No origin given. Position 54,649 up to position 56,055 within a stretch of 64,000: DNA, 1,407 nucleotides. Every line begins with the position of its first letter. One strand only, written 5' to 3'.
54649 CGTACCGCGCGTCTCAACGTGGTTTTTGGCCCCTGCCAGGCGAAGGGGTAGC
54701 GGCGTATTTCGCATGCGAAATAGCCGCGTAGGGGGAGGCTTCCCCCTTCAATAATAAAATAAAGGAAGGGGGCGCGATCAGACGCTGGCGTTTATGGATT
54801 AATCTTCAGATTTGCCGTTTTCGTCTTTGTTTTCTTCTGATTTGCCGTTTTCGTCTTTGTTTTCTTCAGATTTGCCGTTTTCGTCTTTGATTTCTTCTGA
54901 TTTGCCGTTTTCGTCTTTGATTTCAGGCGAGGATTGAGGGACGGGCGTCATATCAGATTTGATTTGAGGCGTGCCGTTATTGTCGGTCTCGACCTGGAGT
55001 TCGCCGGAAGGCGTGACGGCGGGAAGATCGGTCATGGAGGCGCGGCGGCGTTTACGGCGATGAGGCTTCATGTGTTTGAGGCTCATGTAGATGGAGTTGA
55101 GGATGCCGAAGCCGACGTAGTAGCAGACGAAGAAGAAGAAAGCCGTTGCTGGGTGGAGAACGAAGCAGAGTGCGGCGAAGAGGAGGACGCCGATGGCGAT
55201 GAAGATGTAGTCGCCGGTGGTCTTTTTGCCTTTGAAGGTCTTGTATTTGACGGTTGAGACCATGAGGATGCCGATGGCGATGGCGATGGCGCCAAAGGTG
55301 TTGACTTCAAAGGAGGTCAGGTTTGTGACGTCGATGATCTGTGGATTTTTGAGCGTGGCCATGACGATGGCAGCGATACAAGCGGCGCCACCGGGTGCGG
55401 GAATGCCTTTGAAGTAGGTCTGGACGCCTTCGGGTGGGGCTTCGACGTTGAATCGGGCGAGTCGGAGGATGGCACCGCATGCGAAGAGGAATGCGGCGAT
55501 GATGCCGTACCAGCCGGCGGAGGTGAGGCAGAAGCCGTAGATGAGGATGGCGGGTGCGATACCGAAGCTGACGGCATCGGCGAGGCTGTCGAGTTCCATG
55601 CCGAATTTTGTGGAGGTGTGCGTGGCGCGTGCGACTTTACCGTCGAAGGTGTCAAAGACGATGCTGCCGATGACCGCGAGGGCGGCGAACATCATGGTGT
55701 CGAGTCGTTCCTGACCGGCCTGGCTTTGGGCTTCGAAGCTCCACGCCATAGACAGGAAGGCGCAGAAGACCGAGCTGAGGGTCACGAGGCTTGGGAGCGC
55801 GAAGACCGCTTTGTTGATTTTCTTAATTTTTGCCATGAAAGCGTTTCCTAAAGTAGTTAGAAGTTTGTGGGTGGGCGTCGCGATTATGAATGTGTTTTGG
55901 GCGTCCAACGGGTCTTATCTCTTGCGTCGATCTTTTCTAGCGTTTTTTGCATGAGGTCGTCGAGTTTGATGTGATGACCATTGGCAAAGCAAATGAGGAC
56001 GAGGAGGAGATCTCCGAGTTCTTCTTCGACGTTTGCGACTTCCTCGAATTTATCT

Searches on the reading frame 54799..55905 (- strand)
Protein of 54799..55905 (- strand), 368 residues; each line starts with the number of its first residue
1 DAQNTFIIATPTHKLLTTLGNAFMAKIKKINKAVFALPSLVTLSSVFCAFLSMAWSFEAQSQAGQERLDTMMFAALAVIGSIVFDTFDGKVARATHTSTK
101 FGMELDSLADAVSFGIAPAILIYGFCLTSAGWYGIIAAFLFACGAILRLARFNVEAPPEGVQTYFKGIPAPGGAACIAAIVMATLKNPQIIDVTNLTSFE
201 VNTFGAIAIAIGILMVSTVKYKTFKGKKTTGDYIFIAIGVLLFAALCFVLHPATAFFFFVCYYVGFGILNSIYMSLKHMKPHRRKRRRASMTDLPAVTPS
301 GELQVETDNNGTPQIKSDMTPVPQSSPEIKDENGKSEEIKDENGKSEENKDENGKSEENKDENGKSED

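Call 65: search_protein_families(library=pfam, proteins=[window:54799-55905:-], max_evalue=0.001)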
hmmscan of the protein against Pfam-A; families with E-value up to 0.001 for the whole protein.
window:54799-55905:- (368 aa): 1 family
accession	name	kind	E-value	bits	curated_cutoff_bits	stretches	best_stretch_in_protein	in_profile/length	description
PF01066.26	CDP-OH_P_transf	-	1.1e-17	65.3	22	1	36-196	2-138/152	CDP-alcohol phosphatidyltransferase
